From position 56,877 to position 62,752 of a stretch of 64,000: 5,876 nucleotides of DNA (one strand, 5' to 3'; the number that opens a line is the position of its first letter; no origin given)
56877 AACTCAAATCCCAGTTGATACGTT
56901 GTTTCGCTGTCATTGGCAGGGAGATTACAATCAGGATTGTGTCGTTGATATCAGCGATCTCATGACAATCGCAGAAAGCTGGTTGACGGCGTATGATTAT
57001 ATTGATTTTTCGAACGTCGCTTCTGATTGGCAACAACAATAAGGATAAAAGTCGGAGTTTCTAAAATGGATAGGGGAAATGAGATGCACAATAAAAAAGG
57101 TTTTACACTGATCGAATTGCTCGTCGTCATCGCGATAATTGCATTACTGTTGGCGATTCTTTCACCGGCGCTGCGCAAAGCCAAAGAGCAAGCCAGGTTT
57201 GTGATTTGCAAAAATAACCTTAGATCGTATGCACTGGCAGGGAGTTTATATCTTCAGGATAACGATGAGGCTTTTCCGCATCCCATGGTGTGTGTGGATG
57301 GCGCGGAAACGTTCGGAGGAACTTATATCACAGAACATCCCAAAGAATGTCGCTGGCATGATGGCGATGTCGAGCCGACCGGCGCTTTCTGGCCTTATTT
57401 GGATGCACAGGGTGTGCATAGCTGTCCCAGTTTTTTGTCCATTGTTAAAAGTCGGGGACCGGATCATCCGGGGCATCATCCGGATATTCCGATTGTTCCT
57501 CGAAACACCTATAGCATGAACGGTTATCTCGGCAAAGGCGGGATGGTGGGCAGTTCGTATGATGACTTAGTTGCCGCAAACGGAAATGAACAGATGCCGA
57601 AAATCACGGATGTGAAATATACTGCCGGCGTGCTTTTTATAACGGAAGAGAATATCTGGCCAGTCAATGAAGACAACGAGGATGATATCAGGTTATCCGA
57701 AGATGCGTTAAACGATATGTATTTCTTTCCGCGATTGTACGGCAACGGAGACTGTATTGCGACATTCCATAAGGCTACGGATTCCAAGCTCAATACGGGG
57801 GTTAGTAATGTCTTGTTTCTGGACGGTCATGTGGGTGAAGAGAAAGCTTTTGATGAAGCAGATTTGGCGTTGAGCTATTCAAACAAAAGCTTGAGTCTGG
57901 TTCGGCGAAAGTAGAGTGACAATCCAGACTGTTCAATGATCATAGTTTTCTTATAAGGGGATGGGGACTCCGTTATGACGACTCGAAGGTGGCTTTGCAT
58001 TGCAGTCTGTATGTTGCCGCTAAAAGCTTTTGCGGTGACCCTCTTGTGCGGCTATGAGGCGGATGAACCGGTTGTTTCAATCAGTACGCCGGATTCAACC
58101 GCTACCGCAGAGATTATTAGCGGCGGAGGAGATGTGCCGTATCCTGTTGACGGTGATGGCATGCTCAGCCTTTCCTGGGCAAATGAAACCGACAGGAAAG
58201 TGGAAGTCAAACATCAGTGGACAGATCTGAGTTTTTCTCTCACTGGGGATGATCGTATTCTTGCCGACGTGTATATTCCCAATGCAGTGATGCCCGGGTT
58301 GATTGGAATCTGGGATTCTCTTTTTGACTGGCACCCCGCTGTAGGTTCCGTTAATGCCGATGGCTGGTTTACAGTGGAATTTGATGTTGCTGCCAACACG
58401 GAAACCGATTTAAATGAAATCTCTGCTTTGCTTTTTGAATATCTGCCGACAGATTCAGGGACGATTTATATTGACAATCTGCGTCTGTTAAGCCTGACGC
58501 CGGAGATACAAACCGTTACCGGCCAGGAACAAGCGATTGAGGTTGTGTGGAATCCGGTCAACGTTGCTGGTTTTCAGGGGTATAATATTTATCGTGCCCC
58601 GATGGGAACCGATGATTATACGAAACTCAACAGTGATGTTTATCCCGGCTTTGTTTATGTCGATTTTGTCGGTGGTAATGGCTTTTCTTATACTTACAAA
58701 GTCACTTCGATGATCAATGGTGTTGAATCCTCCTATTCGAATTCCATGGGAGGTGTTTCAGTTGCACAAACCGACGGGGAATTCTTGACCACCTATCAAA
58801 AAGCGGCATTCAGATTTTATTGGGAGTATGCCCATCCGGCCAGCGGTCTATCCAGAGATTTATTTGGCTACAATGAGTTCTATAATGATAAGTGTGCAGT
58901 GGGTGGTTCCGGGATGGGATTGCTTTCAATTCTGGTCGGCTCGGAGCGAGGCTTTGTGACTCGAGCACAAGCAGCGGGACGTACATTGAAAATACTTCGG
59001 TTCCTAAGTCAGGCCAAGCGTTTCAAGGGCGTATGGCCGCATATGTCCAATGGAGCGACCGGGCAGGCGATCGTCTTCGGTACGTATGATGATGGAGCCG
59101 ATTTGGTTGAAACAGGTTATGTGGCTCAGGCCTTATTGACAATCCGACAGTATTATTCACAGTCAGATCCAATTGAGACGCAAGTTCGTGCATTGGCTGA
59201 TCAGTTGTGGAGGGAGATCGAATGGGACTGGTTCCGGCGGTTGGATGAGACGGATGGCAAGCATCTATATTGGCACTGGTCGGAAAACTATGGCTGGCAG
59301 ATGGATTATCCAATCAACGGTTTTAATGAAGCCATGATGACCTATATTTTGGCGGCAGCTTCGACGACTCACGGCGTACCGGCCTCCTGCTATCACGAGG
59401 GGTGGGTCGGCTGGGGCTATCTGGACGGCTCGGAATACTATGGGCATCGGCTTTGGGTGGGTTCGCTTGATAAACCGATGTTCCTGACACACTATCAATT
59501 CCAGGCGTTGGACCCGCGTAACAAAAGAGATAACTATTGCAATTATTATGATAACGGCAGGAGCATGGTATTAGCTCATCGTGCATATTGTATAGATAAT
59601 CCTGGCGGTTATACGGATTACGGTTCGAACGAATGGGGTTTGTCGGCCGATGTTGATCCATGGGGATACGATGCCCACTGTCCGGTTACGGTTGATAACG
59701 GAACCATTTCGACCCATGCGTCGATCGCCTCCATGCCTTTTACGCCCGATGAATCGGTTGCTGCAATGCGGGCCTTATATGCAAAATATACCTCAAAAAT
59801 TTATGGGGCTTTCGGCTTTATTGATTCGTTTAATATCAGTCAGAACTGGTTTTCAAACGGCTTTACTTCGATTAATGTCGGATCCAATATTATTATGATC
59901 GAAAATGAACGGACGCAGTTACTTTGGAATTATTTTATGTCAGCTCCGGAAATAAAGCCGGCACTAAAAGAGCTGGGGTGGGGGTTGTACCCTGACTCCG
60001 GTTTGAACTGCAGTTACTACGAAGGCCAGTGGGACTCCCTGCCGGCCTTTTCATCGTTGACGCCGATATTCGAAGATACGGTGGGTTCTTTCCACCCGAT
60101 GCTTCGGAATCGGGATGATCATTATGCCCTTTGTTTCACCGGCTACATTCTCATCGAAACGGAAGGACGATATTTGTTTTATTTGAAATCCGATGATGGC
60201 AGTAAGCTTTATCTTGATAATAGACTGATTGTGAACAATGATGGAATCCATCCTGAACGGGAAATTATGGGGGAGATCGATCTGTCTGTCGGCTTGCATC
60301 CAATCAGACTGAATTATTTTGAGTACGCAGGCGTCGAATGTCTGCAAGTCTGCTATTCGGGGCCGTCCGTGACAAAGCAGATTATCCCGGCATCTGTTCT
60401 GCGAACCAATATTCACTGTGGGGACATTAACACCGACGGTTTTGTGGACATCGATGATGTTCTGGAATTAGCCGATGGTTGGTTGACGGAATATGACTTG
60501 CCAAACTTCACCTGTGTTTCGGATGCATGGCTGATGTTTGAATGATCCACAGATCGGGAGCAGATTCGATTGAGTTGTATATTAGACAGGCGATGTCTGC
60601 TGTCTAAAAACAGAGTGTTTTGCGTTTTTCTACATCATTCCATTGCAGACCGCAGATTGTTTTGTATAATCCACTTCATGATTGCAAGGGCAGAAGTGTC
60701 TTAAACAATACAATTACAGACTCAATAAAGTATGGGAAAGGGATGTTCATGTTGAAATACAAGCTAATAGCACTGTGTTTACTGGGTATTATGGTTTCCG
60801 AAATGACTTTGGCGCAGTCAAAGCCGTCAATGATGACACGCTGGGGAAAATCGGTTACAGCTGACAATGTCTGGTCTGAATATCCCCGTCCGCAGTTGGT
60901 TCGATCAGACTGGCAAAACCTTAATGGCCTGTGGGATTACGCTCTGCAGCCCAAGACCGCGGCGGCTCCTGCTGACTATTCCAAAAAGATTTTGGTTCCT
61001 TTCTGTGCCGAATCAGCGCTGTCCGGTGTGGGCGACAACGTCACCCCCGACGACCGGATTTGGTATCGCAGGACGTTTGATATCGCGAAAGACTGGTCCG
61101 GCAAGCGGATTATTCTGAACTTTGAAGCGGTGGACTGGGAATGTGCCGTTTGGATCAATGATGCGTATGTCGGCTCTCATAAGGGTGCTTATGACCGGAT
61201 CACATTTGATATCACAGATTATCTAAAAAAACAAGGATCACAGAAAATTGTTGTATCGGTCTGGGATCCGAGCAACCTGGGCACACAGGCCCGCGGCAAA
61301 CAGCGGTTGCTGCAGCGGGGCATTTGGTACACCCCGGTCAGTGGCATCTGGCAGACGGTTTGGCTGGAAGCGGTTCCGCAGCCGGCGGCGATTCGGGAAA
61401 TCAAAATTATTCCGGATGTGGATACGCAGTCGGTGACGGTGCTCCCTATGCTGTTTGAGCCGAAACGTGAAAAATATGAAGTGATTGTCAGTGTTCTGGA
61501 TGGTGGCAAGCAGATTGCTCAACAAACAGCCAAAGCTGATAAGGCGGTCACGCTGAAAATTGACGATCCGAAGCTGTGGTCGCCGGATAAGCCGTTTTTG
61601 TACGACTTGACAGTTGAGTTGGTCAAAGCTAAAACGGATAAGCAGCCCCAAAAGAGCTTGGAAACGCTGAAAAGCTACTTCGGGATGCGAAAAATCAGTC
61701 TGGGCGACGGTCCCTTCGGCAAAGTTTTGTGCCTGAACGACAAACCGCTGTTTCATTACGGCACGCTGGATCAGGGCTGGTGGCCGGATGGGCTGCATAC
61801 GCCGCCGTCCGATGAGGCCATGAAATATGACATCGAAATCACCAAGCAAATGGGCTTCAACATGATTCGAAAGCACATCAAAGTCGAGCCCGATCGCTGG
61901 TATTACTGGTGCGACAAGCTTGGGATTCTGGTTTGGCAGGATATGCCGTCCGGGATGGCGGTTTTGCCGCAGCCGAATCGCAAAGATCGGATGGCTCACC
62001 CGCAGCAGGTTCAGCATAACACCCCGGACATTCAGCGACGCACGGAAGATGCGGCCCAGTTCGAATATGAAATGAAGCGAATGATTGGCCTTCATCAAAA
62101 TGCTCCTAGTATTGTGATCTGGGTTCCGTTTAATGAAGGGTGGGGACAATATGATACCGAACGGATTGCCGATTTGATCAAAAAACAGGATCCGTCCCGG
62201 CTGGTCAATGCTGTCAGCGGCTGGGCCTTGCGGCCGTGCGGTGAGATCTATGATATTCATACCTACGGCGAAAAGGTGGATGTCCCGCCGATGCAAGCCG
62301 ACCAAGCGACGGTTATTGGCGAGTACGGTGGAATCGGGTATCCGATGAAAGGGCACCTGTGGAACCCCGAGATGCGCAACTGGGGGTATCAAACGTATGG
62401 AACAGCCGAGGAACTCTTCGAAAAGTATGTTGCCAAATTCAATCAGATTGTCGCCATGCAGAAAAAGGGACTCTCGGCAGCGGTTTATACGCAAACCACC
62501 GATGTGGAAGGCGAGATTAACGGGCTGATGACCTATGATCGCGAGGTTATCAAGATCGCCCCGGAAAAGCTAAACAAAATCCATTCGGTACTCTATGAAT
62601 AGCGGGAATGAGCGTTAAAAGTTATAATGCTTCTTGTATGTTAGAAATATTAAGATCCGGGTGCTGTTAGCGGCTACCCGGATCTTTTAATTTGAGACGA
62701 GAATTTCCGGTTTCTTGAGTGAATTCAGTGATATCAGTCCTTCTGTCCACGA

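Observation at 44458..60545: Possible beta-1,2-glucan (sophoro-oligosaccharide) utilisation system: multiple secreted DUF3131/GH144-like enzymes, PA14 modules, GPH symporter and a ~1130-aa cytoplasmic phosphorylase-like protein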

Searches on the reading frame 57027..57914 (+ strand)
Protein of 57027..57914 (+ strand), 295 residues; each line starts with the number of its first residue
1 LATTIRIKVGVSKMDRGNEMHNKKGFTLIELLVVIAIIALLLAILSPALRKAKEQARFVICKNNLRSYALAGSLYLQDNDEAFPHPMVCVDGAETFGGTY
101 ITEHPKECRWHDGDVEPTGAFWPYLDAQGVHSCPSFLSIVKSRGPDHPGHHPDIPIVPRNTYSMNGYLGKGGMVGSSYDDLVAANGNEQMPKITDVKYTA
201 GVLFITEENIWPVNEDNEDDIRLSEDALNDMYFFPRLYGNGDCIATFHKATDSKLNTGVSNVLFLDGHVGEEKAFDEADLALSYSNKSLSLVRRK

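Call 4: search_protein_families(library=pfam, proteins=[window:57027-57914:+], max_evalue=0.01)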
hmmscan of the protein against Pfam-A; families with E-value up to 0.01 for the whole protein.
window:57027-57914:+ (295 aa): 1 family
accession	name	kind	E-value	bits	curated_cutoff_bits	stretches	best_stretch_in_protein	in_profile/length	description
PF07963.17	N_methyl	-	5.4e-10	38.9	21.2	1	20-45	1-26/27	Prokaryotic N-terminal methylation motif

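Call 34: search_protein_families(library=ncbifam, proteins=[window:57084-57914:+], max_evalue=0.01)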
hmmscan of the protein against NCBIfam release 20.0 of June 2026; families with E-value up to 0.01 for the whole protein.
window:57084-57914:+ (276 aa): 16 families
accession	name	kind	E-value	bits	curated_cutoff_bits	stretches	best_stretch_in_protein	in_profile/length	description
TIGR02532.1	IV_pilin_GFxxxE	domain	1.5e-08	34.1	16.3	1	4-26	1-23/24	prepilin-type N-terminal cleavage/methylation domain-containing protein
TIGR01710.1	typeII_sec_gspG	equivalog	9.2e-08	32.2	88.85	1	5-60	1-56/134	type II secretion system major pseudopilin GspG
NF040999.1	pilin_ComGC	equivalog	3.3e-07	30.4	75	1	4-37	1-34/84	competence type IV pilus major pilin ComGC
NF007862.0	PRK10574.1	equivalog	7.1e-07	29.5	138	1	1-37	1-37/145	prepilin peptidase-dependent pilin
TIGR01708.2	typeII_sec_gspH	equivalog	3.3e-06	27.2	80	1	5-36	2-33/169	type II secretion system minor pseudopilin GspH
NF041775.1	typeIV_PilA_Myxo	equivalog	4.3e-06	26.8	400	1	4-57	10-63/214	type IV pilin protein PilA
TIGR02596.1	TIGR02596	subfamily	1.3e-05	25.4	70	1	7-32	1-26/196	Verru_Chthon cassette protein D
NF041013.1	T4P_ComGE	equivalog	7.7e-05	22.7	49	1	3-34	2-33/83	competence type IV pilus minor pilin ComGE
NF007800.0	PRK10506.1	equivalog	0.00023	21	158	1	1-49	5-53/163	prepilin peptidase-dependent protein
NF040982.1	ComGD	equivalog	0.00032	21.1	70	1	4-36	1-33/139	competence type IV pilus minor pilin ComGD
NF041002.1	pilin_ComGF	equivalog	0.0014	18.8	80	1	4-35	1-32/139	competence type IV pilus minor pilin ComGF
NF038303.1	EPS_HpsB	equivalog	0.0019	18.2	150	1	4-30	2-28/211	hormogonium polysaccharide secretion pseudopilin HpsB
TIGR01707.1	gspI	equivalog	0.0047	17.4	44.35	1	6-32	1-28/101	type II secretion system minor pseudopilin GspI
TIGR04294.2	pre_pil_HX9DG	domain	0.0077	16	19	0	238-250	6-18/22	H-X9-DG-CTERM domain-containing protein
TIGR02599.1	TIGR02599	subfamily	0.0087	15.3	256.5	0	6-35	1-30/361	Verru_Chthon cassette protein C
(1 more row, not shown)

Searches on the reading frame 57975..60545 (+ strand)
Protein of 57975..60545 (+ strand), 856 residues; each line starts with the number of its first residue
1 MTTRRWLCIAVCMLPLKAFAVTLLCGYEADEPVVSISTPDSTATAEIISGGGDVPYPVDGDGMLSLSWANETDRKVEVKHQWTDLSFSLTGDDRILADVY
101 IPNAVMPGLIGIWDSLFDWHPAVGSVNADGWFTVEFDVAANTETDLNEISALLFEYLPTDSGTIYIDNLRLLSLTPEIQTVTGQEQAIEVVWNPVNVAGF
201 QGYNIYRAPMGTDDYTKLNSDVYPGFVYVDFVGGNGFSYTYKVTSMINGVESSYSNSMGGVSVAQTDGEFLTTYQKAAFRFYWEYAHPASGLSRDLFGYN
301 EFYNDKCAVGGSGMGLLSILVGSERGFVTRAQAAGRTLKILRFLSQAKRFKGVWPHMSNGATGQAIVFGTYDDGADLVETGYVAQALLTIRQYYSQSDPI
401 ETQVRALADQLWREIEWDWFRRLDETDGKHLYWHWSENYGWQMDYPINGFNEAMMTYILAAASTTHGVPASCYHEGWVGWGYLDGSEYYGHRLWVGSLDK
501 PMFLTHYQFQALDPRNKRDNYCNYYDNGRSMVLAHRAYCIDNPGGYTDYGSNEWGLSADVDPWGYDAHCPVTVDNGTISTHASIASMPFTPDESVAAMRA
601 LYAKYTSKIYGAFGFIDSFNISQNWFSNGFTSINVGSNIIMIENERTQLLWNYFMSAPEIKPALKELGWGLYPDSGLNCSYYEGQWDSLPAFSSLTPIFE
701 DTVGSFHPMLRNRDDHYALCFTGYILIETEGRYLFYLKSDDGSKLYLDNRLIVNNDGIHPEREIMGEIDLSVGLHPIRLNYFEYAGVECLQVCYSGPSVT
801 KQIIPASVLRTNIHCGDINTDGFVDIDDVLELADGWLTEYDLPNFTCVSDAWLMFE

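Call 4: search_protein_families(library=pfam, proteins=[window:57975-60545:+], max_evalue=0.01)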
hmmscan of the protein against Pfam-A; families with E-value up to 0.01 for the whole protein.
window:57975-60545:+ (856 aa): 2 families
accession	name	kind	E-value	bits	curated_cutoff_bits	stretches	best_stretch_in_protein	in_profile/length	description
PF10091.15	Glycoamylase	-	2.9e-58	197.5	27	1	445-657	2-220/221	Putative glucoamylase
PF07691.17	PA14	-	1.3e-12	48.2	24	1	713-805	42-144/147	PA14 domain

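Call 8: search_solved_structures(query=window:57975-60545:+, max_evalue=0.01)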
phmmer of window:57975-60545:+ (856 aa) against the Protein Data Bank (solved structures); distinct sequences matched with E-value up to 0.01: 10.
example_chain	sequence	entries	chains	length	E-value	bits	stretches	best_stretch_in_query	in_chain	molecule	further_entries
4gl3_A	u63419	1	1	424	1.3e-113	384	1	259-669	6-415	putative glucoamylase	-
5z06_A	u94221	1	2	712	1.5e-109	370.6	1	135-666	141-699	BDI_3064 protein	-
5gzk_A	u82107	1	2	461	1.6e-107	363.9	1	264-668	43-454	Uncharacterized protein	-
5gzh_A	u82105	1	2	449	2.1e-107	363.5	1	267-669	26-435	Endo-beta-1,2-glucanase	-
3eu8_A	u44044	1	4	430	8.9e-106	358.1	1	263-670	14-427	putative glucoamylase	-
4qt9_A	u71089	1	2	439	1.7e-105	357.1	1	257-670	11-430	putative glucoamylase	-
8xul_A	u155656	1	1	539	5.1e-37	130.5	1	274-669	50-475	XCC2207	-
6qdi_A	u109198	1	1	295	2e-17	65.7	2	710-809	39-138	PA14 domain-containing protein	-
6qe7_A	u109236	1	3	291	4.3e-12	48.1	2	676-809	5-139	Anti-sigma-I factor RsgI3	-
9s8a_A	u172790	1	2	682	5.1e-08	34.6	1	675-809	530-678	Sulfatase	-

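Call 34: search_protein_families(library=ncbifam, proteins=[window:57975-60545:+], max_evalue=0.01)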
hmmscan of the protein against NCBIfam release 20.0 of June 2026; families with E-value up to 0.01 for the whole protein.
window:57975-60545:+ (856 aa): 0 families

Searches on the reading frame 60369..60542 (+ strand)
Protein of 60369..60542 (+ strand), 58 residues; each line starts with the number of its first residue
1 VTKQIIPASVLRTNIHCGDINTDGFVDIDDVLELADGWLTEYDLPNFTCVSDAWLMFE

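Call 67: search_protein_families(library=pfam, proteins=[window:60369-60542:+], max_evalue=1)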
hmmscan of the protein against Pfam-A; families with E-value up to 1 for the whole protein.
seq(58 aa): 1 family
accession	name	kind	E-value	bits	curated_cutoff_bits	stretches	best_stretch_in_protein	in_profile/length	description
PF11584.14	Toxin_ToxA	-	0.22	12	25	1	17-50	13-46/118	Proteinaceous host-selective toxin ToxA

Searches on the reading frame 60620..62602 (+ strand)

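Call 4: search_protein_families(library=pfam, proteins=[window:60620-62602:+], max_evalue=0.01)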
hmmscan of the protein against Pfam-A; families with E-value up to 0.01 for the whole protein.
window:60620-62602:+ (660 aa): 6 families
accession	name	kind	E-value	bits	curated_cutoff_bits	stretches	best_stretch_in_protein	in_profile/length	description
PF02837.24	Glyco_hydro_2_N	-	2e-19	70.6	28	1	101-251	4-167/169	Glycosyl hydrolases family 2, sugar binding domain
PF02836.23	Glyco_hydro_2_C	-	1.5e-14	54.3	21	1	399-534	36-163/302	Glycosyl hydrolases family 2, TIM barrel domain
PF22666.2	Glyco_hydro_2_N2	-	3.4e-11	43.9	27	1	145-226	48-129/167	Glycosyl hydrolase 2 galactose-binding domain-like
PF00703.27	Glyco_hydro_2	-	2.6e-10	41.5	23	1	285-357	35-109/109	Glycosyl hydrolases family 2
PF22907.2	Ams1-like_1st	-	0.0011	19.2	27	1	137-214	34-111/145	Alpha-mannosidase, jelly roll domain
PF13364.12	BetaGal_ABD2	-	0.0051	18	23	0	145-216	35-108/112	Beta-galactosidase second all-beta domain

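Call 34: search_protein_families(library=ncbifam, proteins=[window:60620-62602:+], max_evalue=0.01)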
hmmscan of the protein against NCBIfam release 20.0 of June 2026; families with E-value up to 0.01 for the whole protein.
window:60620-62602:+ (660 aa): 11 families
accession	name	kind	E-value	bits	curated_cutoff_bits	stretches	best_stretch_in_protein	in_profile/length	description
NF052611.1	beta_gal_Bga2A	equivalog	1.4e-38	132.5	999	1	149-530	117-481/1007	beta-galactosidase, LacZ type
NF007538.0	PRK10150.1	equivalog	8.1e-36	123.5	544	1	97-533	11-452/607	beta-glucuronidase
NF041462.1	GalA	equivalog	1.6e-34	119.1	900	2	87-441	35-369/763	beta-galactosidase GalA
NF007666.0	PRK10340.1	equivalog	2e-28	98.8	1284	1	149-529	113-472/1030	beta-galactosidase subunit alpha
NF007074.0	PRK09525.1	subfamily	2.9e-28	98.2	1221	1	149-532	124-488/1027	beta-galactosidase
NF041100.1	betagal_LacZ_Ttogales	equivalog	7.5e-27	93.4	2000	1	148-538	111-474/1090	beta-galactosidase LacZ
NF050095.1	BetGlucuronLacZ4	equivalog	3.2e-25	88.3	950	2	131-216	48-131/666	beta-glucuronidase LacZ4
NF049890.1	Bet1-4galacdseBT4151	equivalog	3.7e-24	84.7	1500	1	147-444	109-406/952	exo-beta-1,4-galactosidase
NF041463.1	GalB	equivalog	4.4e-22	77.7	900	1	127-535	114-514/869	beta-galactosidase GalB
NF049891.1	Bet1-4galacdseBT4156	equivalog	1.5e-21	76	1700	1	147-443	79-371/946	exo-beta-1,4-galactosidase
NF049877.1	GlucurArabfur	equivalog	9.9e-17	59.8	1800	2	302-507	594-770/1400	beta-d-glucuronidase/beta-L-arabinofuranosidase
